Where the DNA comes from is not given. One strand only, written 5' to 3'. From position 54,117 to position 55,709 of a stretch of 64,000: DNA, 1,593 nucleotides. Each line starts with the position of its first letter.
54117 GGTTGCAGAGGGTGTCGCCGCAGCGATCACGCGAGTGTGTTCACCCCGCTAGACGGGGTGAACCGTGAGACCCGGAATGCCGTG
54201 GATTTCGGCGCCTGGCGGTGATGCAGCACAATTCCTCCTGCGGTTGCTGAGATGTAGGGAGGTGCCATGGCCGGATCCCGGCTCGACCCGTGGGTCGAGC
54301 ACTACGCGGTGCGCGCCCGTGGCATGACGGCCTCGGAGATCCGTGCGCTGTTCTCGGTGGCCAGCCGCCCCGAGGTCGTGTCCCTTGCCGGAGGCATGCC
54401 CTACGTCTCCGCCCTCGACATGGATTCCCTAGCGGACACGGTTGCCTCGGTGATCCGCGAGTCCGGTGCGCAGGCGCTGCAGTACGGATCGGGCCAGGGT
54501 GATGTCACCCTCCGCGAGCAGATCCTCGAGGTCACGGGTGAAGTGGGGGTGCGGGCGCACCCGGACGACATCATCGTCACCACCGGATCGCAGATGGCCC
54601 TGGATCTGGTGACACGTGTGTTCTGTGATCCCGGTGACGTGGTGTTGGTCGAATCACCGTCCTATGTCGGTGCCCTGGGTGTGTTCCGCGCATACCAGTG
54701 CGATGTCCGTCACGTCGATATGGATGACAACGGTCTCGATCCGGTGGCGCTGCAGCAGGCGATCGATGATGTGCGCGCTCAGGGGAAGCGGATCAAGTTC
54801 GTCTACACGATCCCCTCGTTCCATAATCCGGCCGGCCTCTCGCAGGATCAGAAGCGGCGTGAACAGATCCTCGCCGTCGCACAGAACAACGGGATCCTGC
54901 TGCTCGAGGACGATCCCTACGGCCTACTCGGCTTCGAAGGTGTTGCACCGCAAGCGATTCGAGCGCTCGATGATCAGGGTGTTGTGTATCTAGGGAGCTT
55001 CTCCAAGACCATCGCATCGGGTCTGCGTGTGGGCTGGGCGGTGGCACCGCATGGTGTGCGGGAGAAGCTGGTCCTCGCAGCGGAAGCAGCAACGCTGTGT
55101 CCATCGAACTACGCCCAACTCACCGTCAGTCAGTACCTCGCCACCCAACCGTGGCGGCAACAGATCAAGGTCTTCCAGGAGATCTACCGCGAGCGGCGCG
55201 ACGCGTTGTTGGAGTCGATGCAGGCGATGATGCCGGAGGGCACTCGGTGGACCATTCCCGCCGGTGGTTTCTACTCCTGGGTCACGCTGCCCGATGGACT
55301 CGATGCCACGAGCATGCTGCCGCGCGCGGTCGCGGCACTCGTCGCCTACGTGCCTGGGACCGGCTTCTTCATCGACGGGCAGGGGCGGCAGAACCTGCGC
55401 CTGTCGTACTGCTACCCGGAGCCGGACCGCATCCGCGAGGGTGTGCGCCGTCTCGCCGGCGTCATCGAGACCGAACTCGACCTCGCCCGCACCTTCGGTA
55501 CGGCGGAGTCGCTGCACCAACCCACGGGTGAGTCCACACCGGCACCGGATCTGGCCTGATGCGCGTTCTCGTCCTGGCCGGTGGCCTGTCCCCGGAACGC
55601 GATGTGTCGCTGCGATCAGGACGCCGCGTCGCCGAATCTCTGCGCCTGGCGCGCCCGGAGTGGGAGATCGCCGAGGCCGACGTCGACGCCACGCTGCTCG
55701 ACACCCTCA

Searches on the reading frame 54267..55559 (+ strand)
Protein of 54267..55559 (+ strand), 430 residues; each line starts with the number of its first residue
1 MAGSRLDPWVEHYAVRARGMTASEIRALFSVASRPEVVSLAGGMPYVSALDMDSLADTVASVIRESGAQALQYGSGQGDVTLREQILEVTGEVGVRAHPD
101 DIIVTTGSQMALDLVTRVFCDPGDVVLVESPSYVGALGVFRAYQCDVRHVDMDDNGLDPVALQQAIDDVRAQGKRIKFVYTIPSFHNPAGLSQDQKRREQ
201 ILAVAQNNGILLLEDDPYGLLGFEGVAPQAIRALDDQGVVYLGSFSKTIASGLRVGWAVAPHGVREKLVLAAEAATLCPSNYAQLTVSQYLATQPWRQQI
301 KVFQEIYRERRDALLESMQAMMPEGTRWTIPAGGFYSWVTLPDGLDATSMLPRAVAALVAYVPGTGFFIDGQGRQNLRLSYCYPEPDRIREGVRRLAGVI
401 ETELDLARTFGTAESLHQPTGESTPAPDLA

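Call 40: find_encoding_contigs(protein=window:54267-55559:+, flank=10000, max_places=2)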
Protein window:54267-55559:+ (430 aa): 22 contigs read that carry it; 2 places shown.
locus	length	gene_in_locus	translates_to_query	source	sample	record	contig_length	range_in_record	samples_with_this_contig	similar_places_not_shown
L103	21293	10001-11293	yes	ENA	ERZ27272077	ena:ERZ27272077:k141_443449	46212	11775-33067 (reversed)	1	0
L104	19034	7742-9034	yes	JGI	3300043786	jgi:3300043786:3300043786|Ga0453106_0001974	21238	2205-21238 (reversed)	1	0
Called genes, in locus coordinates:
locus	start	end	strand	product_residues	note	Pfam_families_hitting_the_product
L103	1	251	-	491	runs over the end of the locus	PF01743:PolyA_pol, PF12627:PolyA_pol_RNAbd, PF01966:HD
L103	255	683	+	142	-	PF00293:NUDIX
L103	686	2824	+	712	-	PF19516:DUF6049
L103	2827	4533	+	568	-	PF03023:MurJ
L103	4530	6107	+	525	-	-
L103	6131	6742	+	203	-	PF07638:Sigma70_ECF (weak), PF04542:Sigma70_r2, PF08281:Sigma70_r4_2, PF04545:Sigma70_r4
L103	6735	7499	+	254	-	PF27063:RsmA_C (weak)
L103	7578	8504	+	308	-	PF01266:DAO (faint), PF07992:Pyr_redox_2, PF13738:Pyr_redox_3, PF00070:Pyr_redox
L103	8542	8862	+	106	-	PF00085:Thioredoxin, PF13098:Thioredoxin_2 (weak), PF13905:Thioredoxin_8 (faint)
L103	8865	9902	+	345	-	PF01471:PG_binding_1, PF08823:PG_binding_2 (faint), PF09374:PG_binding_3 (faint), PF01471:PG_binding_1, PF01520:Amidase_3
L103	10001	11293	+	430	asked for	PF00155:Aminotran_1_2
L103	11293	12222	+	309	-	PF01820:Dala_Dala_lig_N (weak), PF07478:Dala_Dala_lig_C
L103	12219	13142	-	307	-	PF02195:ParB_N, PF17762:HTH_ParB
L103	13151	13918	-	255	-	PF00142:Fer4_NifH (weak), PF01656:CbiA, PF02374:ArsA_ATPase (weak), PF06564:CBP_BcsQ, PF09140:MipZ, PF10609:ParA, PF13614:AAA_31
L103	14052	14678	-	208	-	PF02527:GidB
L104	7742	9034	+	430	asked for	PF00155:Aminotran_1_2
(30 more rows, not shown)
